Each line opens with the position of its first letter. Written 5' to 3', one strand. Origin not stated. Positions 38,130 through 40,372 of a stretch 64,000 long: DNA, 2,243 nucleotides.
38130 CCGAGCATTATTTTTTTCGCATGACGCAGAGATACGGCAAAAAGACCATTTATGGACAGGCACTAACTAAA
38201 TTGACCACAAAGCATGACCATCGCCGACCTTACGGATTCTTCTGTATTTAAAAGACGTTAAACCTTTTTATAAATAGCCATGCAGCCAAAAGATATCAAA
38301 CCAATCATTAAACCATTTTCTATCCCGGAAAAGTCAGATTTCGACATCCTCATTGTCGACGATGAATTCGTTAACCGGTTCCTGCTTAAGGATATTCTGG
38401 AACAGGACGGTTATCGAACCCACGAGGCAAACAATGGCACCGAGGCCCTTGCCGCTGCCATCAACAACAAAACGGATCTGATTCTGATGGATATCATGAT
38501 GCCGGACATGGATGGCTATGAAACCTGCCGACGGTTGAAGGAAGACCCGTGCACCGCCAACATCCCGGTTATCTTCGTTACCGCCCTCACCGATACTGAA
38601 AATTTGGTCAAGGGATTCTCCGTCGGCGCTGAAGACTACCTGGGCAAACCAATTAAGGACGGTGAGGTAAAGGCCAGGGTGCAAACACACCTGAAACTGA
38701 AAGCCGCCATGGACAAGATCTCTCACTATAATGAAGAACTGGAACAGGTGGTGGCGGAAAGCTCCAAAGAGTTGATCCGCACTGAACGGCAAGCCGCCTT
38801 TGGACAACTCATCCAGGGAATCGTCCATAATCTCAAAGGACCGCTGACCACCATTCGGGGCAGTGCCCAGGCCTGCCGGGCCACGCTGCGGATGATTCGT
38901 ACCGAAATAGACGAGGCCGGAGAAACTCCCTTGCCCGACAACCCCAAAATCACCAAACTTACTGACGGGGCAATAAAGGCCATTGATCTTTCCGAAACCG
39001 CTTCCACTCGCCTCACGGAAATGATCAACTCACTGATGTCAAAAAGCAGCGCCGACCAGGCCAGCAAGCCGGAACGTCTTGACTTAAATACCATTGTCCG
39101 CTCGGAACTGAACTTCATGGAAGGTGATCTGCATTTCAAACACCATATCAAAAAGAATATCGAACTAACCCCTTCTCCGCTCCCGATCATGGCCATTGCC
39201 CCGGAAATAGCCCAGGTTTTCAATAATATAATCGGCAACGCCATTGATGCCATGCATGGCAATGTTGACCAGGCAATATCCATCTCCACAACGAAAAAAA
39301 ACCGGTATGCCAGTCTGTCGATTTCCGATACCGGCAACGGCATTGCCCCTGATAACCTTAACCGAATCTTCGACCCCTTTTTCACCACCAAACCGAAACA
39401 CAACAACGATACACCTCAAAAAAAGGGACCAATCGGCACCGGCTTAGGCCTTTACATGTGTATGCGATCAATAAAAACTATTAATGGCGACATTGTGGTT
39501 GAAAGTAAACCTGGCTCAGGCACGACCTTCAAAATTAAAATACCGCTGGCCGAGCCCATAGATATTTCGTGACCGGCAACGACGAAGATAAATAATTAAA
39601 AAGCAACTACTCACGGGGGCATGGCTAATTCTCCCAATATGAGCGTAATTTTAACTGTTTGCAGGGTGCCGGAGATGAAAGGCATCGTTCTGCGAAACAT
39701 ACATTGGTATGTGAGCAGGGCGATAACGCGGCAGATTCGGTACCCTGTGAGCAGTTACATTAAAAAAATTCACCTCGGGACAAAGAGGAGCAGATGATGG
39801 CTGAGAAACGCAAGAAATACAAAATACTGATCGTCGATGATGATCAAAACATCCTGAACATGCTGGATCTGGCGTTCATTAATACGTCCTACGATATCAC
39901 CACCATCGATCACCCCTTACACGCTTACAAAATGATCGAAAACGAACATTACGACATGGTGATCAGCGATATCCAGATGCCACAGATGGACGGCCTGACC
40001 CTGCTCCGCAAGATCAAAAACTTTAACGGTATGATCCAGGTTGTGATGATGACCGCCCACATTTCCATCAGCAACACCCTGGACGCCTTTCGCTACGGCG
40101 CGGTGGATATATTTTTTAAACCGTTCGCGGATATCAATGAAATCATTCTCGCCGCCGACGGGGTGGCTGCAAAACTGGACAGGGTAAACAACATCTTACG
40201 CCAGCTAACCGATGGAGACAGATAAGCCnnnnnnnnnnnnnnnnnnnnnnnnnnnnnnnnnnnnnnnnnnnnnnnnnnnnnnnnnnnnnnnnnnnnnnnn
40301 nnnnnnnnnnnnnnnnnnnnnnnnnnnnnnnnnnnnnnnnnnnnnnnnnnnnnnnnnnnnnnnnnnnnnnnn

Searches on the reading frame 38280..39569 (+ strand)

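Call 3: search_protein_families(library=pfam, proteins=[window:38280-39569:+], max_evalue=1)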
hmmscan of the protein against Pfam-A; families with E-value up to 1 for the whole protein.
window:38280-39569:+ (430 aa): 8 families
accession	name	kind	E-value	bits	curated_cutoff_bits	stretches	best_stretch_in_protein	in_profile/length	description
PF00072.30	Response_reg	-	4.5e-31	107.7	30.2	1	23-134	1-110/111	Response regulator receiver domain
PF02518.31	HATPase_c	-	1.2e-23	84.1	26.4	1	309-424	5-110/111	Histidine kinase-, DNA gyrase B-, and HSP90-like ATPase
PF14501.12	HATPase_c_5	-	4.3e-06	27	22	1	309-412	5-93/102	GHKL domain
PF00512.31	HisKA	-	1.9e-05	25.1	26.9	1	175-258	3-63/66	His Kinase A (phospho-acceptor) domain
PF13589.12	HATPase_c_3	-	2.6e-05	24.7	25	1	313-390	6-78/137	Histidine kinase-, DNA gyrase B-, and HSP90-like ATPase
PF23198.2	PDE8A_N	-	0.19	12.1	29.6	1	41-105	31-96/147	PDE8A-like, N-terminal domain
PF17195.9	DUF5132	-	0.22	12.1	25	0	122-166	2-43/47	Protein of unknown function (DUF5132)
PF14070.11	YjfB_motility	-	0.28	11.7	27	1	233-257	24-46/57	Putative motility protein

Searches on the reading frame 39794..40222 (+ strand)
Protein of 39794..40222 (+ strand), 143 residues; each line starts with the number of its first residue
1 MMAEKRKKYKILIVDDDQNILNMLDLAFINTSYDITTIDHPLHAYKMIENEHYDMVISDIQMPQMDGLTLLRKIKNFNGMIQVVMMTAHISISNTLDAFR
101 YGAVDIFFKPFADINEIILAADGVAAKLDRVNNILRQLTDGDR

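Call 3: search_protein_families(library=pfam, proteins=[window:39794-40222:+], max_evalue=1)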
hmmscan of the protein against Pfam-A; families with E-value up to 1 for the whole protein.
window:39794-40222:+ (143 aa): 2 families
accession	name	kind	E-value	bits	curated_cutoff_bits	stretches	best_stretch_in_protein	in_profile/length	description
PF00072.30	Response_reg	-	3.6e-26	92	30.2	1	11-118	1-107/111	Response regulator receiver domain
PF23198.2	PDE8A_N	-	0.0039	17.5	29.6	1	5-87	6-90/147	PDE8A-like, N-terminal domain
